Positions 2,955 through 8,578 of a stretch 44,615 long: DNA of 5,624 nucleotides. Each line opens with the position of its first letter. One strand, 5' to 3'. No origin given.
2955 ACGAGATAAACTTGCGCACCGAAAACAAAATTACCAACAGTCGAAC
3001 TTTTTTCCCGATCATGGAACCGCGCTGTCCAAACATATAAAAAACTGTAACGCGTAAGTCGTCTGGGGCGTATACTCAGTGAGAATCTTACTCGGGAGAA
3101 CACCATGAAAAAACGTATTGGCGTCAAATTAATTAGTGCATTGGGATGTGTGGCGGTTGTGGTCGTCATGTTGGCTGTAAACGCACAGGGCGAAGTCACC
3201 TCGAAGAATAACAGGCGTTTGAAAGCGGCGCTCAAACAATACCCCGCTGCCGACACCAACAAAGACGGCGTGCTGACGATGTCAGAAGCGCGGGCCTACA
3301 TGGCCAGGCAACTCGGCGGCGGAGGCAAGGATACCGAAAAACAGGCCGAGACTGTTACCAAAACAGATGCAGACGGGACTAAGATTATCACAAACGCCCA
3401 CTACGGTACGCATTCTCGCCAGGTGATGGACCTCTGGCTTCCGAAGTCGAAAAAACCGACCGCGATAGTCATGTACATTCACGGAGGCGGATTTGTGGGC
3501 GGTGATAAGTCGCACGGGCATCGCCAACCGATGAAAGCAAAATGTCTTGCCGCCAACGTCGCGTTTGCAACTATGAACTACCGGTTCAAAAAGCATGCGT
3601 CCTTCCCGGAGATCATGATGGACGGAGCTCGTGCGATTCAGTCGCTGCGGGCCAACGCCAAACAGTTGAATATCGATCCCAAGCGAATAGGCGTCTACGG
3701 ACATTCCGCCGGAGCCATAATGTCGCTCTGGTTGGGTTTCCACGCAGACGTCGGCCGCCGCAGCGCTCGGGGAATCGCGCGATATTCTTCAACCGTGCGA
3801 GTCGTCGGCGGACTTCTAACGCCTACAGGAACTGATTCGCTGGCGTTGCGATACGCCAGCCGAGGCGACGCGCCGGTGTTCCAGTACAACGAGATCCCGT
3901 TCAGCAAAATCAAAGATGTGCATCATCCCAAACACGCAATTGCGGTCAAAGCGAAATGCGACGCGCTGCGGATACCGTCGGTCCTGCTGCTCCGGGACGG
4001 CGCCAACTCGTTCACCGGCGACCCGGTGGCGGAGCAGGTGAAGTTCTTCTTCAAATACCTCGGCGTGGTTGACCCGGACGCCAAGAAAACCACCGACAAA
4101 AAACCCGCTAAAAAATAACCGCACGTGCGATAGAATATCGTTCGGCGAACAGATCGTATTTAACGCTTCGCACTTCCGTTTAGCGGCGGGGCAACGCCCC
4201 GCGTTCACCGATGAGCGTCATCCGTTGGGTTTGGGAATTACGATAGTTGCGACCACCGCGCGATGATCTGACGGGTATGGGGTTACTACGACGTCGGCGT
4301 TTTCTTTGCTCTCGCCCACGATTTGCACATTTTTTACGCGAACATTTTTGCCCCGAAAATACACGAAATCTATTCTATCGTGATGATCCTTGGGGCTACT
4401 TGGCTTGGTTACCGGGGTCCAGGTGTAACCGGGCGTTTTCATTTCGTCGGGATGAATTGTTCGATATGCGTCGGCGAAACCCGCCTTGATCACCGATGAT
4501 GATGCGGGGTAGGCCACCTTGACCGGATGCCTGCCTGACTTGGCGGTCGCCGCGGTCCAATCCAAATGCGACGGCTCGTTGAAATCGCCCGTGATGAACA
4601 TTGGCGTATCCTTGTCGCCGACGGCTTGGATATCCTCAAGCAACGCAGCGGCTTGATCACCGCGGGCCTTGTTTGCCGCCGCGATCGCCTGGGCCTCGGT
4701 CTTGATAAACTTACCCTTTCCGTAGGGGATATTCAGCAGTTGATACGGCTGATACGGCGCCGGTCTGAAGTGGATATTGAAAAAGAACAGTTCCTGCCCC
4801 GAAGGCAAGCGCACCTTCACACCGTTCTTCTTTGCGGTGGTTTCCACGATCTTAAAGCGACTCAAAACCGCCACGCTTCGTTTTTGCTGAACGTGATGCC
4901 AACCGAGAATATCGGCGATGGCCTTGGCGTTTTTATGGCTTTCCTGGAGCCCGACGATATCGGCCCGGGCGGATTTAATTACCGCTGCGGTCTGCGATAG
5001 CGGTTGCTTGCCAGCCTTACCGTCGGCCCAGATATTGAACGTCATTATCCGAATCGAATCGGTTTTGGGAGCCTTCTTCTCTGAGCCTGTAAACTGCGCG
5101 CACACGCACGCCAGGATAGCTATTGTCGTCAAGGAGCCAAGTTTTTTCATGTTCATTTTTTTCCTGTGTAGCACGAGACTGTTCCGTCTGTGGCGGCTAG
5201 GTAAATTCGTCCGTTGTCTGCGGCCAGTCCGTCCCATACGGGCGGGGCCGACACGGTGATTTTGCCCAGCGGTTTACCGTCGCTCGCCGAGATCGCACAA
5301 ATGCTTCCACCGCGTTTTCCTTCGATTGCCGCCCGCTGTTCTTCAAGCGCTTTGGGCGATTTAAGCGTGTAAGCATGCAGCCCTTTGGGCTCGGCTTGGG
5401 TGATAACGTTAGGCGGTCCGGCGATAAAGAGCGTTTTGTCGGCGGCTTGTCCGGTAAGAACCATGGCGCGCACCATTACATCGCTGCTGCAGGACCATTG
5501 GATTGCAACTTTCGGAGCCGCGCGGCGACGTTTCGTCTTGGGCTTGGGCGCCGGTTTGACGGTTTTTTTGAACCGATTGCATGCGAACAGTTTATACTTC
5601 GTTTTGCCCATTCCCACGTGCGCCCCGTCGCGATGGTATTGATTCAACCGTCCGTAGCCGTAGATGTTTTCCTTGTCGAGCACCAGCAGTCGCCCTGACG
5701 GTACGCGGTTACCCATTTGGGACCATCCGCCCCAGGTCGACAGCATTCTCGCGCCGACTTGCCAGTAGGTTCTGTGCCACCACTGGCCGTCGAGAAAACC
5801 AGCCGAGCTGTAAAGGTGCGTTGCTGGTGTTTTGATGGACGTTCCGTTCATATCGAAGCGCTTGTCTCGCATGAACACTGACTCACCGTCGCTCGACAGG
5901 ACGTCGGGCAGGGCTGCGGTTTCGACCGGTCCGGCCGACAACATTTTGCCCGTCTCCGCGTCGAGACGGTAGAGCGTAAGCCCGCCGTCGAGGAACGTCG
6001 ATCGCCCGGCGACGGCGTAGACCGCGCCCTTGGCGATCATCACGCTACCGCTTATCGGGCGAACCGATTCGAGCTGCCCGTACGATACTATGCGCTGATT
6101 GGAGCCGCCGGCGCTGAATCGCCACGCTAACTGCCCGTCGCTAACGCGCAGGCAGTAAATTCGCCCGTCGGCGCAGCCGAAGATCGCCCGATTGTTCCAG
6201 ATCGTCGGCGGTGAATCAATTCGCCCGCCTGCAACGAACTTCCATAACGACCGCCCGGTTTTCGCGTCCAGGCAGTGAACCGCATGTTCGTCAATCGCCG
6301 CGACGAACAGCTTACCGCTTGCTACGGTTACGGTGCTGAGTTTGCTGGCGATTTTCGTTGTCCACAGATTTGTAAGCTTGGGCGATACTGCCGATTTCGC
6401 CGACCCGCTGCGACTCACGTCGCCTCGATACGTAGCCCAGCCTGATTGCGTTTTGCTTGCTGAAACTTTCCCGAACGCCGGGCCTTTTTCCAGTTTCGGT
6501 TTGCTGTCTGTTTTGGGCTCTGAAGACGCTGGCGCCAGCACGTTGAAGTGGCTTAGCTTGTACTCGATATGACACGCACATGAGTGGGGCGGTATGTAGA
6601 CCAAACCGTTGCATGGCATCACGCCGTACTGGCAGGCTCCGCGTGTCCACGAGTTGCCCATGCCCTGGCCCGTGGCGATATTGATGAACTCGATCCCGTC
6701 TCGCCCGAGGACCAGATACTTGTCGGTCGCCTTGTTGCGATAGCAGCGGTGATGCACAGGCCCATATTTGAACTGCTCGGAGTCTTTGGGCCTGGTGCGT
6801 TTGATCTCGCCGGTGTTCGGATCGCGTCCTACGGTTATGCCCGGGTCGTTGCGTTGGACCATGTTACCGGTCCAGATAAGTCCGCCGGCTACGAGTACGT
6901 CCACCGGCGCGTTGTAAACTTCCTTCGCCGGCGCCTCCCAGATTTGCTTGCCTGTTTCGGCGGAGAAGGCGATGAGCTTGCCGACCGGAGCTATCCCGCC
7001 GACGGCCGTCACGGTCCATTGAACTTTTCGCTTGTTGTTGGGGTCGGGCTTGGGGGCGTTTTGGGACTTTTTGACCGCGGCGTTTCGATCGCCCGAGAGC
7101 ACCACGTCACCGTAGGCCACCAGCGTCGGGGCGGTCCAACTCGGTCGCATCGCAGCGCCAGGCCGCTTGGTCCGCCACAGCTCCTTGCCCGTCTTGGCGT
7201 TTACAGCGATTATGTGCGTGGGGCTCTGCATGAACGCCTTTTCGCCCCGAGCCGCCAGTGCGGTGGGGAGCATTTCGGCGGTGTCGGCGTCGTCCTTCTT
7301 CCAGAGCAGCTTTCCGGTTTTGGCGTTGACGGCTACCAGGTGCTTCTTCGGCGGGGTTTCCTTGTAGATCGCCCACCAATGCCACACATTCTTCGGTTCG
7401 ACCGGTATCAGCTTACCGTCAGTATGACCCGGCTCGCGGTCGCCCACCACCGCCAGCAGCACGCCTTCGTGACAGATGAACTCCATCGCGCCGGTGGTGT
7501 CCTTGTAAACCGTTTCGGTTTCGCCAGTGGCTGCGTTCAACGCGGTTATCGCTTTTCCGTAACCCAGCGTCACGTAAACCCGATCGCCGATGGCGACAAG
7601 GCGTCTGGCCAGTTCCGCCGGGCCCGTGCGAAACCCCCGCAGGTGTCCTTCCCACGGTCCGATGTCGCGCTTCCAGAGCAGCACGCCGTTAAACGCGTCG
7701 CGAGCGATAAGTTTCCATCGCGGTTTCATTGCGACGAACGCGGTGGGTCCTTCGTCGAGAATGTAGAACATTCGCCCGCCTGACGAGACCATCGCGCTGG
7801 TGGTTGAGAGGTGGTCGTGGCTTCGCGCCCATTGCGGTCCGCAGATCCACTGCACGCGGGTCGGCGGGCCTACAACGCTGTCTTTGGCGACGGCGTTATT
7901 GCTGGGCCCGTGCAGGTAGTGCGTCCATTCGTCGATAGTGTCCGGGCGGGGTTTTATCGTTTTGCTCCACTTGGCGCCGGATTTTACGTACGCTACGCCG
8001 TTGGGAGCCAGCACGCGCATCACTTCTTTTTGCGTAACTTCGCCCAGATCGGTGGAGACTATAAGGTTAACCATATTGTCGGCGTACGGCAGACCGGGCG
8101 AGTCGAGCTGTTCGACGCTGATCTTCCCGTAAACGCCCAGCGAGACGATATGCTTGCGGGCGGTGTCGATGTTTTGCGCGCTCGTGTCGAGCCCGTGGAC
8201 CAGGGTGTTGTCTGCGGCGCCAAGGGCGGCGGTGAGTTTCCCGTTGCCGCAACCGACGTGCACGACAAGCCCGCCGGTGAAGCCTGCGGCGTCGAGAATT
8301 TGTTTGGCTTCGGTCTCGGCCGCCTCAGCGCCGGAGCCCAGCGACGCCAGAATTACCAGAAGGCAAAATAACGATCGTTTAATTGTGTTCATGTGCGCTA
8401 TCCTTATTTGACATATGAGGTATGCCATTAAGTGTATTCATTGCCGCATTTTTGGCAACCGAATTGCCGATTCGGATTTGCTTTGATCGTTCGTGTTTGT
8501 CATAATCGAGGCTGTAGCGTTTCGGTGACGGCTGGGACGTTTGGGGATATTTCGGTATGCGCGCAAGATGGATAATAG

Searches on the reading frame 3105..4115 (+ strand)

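Call 28: search_protein_families(library=pfam, proteins=[window:3105-4115:+], max_evalue=0.001)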
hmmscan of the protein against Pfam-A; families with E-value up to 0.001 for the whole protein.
window:3105-4115:+ (337 aa): 3 families
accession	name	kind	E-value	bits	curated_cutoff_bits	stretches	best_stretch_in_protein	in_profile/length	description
PF20434.5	BD-FAE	-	1.2e-24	87.5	26.8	1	108-215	1-111/215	BD-FAE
PF07859.19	Abhydrolase_3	-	3.1e-15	56.9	25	1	122-213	1-91/210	alpha/beta hydrolase fold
PF00135.34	COesterase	-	4.9e-08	32.8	27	1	109-206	89-196/515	Carboxylesterase family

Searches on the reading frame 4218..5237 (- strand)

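Call 28: search_protein_families(library=pfam, proteins=[window:4218-5237:-], max_evalue=0.001)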
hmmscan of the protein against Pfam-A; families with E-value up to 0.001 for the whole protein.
window:4218-5237:- (339 aa): 1 family
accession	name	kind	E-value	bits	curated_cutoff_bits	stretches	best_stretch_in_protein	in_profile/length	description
PF03372.29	Exo_endo_phos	-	4e-22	79.5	24.5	1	65-325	1-225/225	Endonuclease/Exonuclease/phosphatase family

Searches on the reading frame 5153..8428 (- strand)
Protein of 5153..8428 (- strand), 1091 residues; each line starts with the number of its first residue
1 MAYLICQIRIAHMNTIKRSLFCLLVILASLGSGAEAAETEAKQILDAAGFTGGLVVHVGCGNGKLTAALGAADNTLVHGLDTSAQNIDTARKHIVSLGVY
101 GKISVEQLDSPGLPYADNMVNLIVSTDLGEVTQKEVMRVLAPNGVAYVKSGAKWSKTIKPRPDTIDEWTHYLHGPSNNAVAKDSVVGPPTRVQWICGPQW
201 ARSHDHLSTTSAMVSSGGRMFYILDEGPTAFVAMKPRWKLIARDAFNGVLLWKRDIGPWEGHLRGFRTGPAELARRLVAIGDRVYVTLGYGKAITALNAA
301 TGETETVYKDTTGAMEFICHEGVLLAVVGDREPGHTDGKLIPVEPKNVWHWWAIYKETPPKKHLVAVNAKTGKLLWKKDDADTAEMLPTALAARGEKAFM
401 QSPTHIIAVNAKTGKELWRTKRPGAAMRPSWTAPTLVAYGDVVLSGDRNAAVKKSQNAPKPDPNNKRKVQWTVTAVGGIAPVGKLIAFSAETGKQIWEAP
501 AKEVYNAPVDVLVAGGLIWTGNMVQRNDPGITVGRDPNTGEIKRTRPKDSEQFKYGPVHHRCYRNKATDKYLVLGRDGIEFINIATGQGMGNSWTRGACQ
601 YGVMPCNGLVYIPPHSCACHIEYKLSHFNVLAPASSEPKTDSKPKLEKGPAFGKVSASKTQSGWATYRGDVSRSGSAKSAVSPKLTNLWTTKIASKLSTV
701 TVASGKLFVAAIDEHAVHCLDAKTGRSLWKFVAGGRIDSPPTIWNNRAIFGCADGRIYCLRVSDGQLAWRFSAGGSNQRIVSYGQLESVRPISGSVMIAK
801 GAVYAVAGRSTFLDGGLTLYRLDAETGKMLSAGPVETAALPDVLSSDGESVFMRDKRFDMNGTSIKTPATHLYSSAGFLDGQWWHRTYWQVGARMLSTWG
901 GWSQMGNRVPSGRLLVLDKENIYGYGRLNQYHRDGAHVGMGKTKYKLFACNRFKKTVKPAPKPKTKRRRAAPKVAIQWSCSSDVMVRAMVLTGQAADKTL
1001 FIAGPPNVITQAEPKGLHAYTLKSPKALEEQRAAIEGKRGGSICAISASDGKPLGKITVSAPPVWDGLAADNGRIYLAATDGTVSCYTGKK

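Call 28: search_protein_families(library=pfam, proteins=[window:5153-8428:-], max_evalue=0.001)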
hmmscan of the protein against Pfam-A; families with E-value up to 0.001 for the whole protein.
window:5153-8428:- (1091 aa): 7 families
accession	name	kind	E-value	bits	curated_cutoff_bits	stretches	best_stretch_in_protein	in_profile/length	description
PF13360.13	PQQ_2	-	5e-35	121.7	27.6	2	687-855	55-214/233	Outer membrane protein assembly factor BamB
PF13570.13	Beta-prop_ACSF4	-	3.5e-17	63.2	133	1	713-775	27-91/329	Beta-alanine-activating enzyme, beta-propeller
PF01011.28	PQQ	-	1.2e-11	44.5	26.7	0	650-731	494-574/595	Glucose/ethanol/alcohol dehydrogenase, beta-propeller domain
PF13649.12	Methyltransf_25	-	1.9e-10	41.7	27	1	55-144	1-97/97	Methyltransferase domain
PF08241.18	Methyltransf_11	-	1.6e-08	35.5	21.2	1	57-147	2-94/95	Methyltransferase domain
PF13847.12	Methyltransf_31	-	1.3e-06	28.6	27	1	55-152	7-113/145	Methyltransferase domain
PF08242.18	Methyltransf_12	-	0.00014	23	30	1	57-144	2-96/98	Methyltransferase domain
